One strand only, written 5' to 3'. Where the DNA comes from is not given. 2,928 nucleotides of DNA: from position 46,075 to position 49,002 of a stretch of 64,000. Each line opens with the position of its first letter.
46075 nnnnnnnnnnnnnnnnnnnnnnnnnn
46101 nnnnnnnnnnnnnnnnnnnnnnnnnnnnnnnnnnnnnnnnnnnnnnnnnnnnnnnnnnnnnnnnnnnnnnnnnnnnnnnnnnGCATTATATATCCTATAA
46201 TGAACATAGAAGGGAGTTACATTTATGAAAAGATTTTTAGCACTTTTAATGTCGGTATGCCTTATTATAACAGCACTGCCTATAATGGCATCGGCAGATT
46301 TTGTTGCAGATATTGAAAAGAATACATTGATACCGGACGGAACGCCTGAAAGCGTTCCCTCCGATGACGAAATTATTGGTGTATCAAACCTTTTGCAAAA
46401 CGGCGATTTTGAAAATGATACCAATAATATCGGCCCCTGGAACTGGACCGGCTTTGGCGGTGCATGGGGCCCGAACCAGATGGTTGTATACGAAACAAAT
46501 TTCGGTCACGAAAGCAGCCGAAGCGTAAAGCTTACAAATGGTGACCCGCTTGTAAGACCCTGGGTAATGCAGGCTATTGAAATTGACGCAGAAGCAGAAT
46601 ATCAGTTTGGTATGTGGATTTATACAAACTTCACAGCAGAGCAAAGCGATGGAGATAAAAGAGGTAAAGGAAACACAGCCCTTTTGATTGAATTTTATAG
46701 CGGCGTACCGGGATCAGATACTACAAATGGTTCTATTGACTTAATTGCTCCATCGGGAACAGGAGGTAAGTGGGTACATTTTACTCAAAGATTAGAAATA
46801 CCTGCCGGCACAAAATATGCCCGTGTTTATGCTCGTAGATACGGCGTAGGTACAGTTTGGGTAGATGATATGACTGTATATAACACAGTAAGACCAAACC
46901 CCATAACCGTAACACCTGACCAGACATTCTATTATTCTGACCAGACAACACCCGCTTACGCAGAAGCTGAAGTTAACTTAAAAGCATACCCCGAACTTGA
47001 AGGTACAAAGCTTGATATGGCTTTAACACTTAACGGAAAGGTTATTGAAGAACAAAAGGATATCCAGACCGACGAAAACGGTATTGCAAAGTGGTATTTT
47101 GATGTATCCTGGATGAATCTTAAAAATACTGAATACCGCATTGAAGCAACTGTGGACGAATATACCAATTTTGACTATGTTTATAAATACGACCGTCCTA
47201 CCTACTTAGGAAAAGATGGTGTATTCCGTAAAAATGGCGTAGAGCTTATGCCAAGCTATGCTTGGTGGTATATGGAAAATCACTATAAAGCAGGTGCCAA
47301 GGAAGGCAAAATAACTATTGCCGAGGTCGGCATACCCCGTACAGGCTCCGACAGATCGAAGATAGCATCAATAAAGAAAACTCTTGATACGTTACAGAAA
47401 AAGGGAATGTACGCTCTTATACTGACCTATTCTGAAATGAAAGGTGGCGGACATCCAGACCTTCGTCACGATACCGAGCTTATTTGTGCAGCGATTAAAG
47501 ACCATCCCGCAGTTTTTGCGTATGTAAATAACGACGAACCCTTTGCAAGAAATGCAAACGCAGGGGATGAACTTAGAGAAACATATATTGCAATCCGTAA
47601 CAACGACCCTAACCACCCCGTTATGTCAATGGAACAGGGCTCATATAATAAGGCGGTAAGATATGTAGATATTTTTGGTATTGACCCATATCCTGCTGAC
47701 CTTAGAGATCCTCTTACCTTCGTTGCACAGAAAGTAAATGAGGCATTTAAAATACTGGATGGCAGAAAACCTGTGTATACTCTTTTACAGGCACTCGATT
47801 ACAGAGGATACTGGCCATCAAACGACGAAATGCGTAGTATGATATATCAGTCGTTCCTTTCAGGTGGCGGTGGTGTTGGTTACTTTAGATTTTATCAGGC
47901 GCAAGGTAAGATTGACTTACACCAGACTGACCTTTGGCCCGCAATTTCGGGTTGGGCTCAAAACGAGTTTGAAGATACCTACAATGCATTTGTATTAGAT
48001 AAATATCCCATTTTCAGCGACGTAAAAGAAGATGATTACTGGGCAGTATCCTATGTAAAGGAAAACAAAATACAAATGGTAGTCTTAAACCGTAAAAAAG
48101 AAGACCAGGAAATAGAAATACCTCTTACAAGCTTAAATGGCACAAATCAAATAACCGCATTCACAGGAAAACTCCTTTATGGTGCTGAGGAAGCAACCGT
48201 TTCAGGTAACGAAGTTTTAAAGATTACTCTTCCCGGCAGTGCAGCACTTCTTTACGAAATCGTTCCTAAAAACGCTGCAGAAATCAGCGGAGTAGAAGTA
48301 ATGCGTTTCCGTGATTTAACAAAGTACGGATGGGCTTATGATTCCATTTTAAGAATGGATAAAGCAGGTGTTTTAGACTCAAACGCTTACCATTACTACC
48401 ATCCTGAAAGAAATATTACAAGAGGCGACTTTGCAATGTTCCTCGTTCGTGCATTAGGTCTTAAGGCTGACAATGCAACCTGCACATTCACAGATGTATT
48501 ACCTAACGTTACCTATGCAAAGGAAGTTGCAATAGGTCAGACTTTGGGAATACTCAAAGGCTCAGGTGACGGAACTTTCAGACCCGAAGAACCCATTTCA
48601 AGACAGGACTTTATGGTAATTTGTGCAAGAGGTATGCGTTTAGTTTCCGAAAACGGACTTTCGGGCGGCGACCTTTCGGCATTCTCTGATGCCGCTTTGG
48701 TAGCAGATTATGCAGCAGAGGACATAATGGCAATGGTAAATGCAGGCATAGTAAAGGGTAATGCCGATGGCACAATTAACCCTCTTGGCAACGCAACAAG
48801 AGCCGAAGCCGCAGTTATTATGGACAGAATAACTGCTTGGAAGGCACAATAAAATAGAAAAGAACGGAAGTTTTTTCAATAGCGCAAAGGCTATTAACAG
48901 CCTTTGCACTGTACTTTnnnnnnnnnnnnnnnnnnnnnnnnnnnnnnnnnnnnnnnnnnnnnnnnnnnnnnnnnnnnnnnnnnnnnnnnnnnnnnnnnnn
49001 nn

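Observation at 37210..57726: About 20-kb accessory cluster of paralogous S-layer-anchored and secreted carbohydrate-binding proteins downstream of tmRNA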

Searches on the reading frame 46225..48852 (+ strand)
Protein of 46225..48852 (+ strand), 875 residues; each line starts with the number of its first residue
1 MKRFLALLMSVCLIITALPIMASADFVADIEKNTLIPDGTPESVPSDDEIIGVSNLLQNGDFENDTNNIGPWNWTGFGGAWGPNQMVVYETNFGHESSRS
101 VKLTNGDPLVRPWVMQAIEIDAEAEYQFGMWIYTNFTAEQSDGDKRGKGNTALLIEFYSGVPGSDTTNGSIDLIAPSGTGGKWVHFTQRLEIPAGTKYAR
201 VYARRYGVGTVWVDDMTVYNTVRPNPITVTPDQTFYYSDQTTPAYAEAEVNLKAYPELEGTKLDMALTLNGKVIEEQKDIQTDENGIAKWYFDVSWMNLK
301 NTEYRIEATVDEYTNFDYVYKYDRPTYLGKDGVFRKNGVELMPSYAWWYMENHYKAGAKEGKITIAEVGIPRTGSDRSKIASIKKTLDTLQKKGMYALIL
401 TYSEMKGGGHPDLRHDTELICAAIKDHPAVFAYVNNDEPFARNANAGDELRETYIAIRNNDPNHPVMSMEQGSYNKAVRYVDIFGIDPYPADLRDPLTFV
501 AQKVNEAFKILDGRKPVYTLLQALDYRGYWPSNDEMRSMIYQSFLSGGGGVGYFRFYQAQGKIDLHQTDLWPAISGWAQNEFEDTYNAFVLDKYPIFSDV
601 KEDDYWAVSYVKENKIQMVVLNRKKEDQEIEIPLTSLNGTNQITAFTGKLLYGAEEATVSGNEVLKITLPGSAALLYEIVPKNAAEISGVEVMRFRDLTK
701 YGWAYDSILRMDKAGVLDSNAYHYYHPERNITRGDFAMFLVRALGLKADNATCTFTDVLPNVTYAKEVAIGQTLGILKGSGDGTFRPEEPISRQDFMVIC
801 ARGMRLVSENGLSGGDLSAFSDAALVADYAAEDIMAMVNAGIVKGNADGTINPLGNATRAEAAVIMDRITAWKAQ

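Call 4: search_protein_families(library=pfam, proteins=[window:46225-48852:+], max_evalue=0.01)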
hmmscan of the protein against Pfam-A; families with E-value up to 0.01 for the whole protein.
window:46225-48852:+ (875 aa): 2 families
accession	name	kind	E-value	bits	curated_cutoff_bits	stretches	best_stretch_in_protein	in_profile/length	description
PF00395.25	SLH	-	1.1e-25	89.7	20.8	2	820-863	2-44/44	S-layer homology domain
PF02018.23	CBM_4_9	-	9.6e-05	23.2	25.9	1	54-136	1-75/136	Carbohydrate binding domain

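Call 7: search_solved_structures(query=window:46225-48852:+, max_evalue=1)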
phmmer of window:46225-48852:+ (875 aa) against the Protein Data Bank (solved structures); distinct sequences matched with E-value up to 1: 9.
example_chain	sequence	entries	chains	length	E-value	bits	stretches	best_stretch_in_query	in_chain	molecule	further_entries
6bt4_A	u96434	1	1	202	4.8e-08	34.7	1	694-866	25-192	S-layer protein sap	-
3pyw_A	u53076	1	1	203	8.1e-08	33.9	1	695-866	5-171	S-layer protein sap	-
9g93_A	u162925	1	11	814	8.9e-07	30.5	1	694-866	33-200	S-layer protein sap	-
8bz2_A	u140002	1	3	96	0.023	15.8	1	694-746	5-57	S-layer homology domain-containing protein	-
1bhg_A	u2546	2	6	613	0.48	11.5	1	420-490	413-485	BETA-GLUCURONIDASE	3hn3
6fks_A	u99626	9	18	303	0.54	11.3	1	811-871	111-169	Iron-dependent peroxidase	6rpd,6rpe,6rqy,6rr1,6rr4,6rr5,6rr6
6fkt_A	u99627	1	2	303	0.54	11.3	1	811-871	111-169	Iron-dependent peroxidase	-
9gyt_1v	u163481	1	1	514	0.77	10.8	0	153-200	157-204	mL104 (rPPR9)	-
9oro_A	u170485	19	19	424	0.82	10.7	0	421-472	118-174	Glycoside hydrolase family 158 | GH158(Pro)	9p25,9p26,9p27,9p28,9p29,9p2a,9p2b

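Call 11: find_encoding_contigs(protein=window:46225-48852:+, flank=10000, max_places=6)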
Protein window:46225-48852:+ (875 aa): no gene with exactly this product is on record in the collection.

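Call 12: search_protein_families(library=ncbifam, proteins=[window:46225-48852:+], max_evalue=0.01)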
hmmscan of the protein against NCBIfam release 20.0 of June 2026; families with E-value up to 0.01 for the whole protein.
window:46225-48852:+ (875 aa): 1 family
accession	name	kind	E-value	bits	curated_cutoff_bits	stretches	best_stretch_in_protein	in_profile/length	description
NF033190.2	inl_like_NEAT_1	exception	3.3e-14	52.1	1275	1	686-807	573-694/754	NEAT domain-containing leucine-rich repeat protein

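Call 13: find_homologous_proteins(query=window:46225-48852:+, max_evalue=0.00001)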
Query window:46225-48852:+ (875 aa): 46 proteins with E <= 0.00001 among 8000 candidates.
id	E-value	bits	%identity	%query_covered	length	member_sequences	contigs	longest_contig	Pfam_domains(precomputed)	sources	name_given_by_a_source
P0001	0.0e+0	2032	100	100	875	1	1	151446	PF00395.26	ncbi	-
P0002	0.0e+0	1689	82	100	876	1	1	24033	PF00395.26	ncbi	-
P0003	0.0e+0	1340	67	98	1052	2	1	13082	PF02018.24,PF00395.26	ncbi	-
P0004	0.0e+0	1013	53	97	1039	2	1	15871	PF02018.24,PF00395.26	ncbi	-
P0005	5.0e-282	956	51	97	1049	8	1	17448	PF02018.24,PF00395.26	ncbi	-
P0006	2.9e-236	805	47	94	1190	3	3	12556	PF02018.24,PF21466.4,PF00395.26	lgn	-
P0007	4.9e-222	758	45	94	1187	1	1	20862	PF02018.24,PF21466.4,PF00395.26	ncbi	-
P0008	2.6e-221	755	44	96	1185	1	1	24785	PF02018.24,PF00395.26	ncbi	-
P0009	6.7e-178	612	40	95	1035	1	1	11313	PF02018.24,PF00395.26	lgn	-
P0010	3.8e-173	596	43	77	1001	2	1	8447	PF02018.24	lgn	-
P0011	1.4e-150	521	37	95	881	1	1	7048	PF02018.24,PF00395.26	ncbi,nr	ncbi:MAG: S-layer homology domain-containing protein, partial [Clostridia bacterium]|nr:S-layer homo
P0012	2.3e-142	494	35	95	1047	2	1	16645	PF02018.24,PF00395.26,PF22637.3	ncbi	-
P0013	2.9e-141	490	36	98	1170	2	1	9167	PF02018.24,PF00395.26,PF22637.3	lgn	-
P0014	2.3e-140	487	37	90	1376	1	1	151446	PF02018.24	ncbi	-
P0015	4.2e-138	480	36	93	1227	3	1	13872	PF02018.24,PF00395.26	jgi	-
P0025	6.3e-53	198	27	72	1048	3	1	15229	PF02018.24,PF04862.19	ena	-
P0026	1.8e-46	177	26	78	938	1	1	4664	PF00150.25,PF02018.24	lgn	-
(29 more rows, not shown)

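Call 14: find_encoding_contigs(protein=P0001, flank=10000, max_places=4)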
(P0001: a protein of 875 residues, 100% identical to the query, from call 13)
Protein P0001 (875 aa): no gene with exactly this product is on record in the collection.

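Call 15: find_encoding_contigs(protein=P0002, flank=10000, max_places=4)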
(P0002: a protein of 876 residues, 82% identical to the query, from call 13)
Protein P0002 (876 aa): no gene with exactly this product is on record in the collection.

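Call 16: list_cluster_members(proteins=[P0001, P0002, P0003, P0004, P0005, P0007, P0008, P0011, P0012, P0026])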
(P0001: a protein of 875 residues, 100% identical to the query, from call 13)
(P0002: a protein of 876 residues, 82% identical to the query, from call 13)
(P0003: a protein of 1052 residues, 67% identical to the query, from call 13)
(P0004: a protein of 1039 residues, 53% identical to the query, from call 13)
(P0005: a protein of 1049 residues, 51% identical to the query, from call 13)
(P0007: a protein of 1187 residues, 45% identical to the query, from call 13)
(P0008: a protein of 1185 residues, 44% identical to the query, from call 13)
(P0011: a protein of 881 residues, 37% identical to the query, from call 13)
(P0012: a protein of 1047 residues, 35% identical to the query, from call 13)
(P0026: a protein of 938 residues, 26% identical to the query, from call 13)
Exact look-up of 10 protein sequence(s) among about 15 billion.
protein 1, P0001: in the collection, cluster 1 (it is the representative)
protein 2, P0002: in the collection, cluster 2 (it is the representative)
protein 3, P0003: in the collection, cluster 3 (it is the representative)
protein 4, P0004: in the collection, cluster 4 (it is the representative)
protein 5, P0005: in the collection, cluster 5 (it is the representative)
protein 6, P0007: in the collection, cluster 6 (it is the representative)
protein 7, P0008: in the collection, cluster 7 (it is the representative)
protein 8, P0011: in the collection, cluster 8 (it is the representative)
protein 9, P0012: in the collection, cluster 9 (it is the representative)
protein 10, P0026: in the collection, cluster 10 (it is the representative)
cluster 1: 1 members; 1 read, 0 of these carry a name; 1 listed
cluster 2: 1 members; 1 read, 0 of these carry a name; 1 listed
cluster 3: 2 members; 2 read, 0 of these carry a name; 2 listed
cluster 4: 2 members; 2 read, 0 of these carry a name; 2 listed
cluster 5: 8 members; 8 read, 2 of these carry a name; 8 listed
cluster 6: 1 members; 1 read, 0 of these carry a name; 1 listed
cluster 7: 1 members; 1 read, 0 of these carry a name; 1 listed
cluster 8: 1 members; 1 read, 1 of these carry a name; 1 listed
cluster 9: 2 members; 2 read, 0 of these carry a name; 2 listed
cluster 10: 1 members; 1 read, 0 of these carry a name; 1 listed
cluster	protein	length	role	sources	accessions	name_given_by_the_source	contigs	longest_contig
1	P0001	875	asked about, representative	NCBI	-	-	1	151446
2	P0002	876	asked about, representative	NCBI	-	-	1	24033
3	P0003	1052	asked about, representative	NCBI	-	-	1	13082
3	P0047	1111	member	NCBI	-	-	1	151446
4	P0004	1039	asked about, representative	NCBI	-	-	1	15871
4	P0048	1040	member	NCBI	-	-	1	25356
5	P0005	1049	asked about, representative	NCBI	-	-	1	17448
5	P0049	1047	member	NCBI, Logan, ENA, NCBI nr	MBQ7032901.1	MAG: S-layer homology domain-containing protein [Clostridia bacterium] | S-layer homology domain-containing protein [Clostridia bacterium]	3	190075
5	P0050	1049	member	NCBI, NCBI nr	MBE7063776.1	MAG: hypothetical protein E7390_08350 [Ruminococcaceae bacterium] | hypothetical protein [Oscillospiraceae bacterium]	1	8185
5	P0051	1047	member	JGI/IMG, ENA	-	-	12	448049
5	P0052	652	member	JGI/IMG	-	-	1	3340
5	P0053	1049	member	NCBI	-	-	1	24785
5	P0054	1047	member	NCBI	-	-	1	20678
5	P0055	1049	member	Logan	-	-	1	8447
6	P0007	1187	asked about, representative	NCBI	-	-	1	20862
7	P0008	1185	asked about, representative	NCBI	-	-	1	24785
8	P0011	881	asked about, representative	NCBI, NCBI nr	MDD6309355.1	MAG: S-layer homology domain-containing protein, partial [Clostridia bacterium] | S-layer homology domain-containing protein [Clostridia bacterium]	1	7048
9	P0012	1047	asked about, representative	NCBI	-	-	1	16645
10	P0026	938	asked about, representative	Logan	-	-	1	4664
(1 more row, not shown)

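Call 19: search_solved_structures(query=A1, max_evalue=10, show_alignments=3)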
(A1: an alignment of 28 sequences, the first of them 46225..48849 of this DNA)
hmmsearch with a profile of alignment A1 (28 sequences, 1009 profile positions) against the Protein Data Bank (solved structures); distinct sequences matched with E-value up to 10: 64 (the best 60 are shown).
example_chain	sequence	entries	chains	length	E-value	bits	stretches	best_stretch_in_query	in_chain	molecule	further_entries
6bt4_A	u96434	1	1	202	9.7e-16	60.1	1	827-1001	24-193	S-layer protein sap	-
3pyw_A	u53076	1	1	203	1.1e-15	60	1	828-1001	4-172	S-layer protein sap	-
9g93_A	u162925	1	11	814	4.2e-14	54.7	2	827-1001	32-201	S-layer protein sap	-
4aq1_A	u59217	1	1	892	1.8e-13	52.7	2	837-943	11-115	SBSB PROTEIN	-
4aq1_C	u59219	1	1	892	2.6e-13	52.1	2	837-943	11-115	SBSB PROTEIN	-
8bz2_A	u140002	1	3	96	3.4e-09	38.5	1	826-893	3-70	S-layer homology domain-containing protein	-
9oro_A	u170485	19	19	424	3.9e-09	38.3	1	515-615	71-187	Glycoside hydrolase family 158 | GH158(Pro)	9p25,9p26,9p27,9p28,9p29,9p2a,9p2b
9fli_A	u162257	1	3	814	6e-09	37.7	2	6-152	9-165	Arabinogalactan endo-beta-1,4-galactanase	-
1bhg_A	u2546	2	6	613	4e-08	34.9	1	547-642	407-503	BETA-GLUCURONIDASE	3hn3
8bym_A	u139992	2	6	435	4.6e-08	34.7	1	825-892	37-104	S-layer homology domain-containing protein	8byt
8bys_A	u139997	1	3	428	5e-08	34.6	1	824-892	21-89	S-layer homology domain-containing protein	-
2w5f_A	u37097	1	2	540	8.9e-08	33.8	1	36-205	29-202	ENDO-1,4-BETA-XYLANASE Y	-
2wys_A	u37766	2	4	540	9.8e-08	33.7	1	36-205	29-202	ENDO-1,4-BETA-XYLANASE Y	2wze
6xxw_A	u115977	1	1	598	2.5e-07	32.3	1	548-624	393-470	Beta-glucuronidase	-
8xmz_A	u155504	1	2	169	3.3e-07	31.9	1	32-159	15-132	T9SS C-terminal target domain-containing protein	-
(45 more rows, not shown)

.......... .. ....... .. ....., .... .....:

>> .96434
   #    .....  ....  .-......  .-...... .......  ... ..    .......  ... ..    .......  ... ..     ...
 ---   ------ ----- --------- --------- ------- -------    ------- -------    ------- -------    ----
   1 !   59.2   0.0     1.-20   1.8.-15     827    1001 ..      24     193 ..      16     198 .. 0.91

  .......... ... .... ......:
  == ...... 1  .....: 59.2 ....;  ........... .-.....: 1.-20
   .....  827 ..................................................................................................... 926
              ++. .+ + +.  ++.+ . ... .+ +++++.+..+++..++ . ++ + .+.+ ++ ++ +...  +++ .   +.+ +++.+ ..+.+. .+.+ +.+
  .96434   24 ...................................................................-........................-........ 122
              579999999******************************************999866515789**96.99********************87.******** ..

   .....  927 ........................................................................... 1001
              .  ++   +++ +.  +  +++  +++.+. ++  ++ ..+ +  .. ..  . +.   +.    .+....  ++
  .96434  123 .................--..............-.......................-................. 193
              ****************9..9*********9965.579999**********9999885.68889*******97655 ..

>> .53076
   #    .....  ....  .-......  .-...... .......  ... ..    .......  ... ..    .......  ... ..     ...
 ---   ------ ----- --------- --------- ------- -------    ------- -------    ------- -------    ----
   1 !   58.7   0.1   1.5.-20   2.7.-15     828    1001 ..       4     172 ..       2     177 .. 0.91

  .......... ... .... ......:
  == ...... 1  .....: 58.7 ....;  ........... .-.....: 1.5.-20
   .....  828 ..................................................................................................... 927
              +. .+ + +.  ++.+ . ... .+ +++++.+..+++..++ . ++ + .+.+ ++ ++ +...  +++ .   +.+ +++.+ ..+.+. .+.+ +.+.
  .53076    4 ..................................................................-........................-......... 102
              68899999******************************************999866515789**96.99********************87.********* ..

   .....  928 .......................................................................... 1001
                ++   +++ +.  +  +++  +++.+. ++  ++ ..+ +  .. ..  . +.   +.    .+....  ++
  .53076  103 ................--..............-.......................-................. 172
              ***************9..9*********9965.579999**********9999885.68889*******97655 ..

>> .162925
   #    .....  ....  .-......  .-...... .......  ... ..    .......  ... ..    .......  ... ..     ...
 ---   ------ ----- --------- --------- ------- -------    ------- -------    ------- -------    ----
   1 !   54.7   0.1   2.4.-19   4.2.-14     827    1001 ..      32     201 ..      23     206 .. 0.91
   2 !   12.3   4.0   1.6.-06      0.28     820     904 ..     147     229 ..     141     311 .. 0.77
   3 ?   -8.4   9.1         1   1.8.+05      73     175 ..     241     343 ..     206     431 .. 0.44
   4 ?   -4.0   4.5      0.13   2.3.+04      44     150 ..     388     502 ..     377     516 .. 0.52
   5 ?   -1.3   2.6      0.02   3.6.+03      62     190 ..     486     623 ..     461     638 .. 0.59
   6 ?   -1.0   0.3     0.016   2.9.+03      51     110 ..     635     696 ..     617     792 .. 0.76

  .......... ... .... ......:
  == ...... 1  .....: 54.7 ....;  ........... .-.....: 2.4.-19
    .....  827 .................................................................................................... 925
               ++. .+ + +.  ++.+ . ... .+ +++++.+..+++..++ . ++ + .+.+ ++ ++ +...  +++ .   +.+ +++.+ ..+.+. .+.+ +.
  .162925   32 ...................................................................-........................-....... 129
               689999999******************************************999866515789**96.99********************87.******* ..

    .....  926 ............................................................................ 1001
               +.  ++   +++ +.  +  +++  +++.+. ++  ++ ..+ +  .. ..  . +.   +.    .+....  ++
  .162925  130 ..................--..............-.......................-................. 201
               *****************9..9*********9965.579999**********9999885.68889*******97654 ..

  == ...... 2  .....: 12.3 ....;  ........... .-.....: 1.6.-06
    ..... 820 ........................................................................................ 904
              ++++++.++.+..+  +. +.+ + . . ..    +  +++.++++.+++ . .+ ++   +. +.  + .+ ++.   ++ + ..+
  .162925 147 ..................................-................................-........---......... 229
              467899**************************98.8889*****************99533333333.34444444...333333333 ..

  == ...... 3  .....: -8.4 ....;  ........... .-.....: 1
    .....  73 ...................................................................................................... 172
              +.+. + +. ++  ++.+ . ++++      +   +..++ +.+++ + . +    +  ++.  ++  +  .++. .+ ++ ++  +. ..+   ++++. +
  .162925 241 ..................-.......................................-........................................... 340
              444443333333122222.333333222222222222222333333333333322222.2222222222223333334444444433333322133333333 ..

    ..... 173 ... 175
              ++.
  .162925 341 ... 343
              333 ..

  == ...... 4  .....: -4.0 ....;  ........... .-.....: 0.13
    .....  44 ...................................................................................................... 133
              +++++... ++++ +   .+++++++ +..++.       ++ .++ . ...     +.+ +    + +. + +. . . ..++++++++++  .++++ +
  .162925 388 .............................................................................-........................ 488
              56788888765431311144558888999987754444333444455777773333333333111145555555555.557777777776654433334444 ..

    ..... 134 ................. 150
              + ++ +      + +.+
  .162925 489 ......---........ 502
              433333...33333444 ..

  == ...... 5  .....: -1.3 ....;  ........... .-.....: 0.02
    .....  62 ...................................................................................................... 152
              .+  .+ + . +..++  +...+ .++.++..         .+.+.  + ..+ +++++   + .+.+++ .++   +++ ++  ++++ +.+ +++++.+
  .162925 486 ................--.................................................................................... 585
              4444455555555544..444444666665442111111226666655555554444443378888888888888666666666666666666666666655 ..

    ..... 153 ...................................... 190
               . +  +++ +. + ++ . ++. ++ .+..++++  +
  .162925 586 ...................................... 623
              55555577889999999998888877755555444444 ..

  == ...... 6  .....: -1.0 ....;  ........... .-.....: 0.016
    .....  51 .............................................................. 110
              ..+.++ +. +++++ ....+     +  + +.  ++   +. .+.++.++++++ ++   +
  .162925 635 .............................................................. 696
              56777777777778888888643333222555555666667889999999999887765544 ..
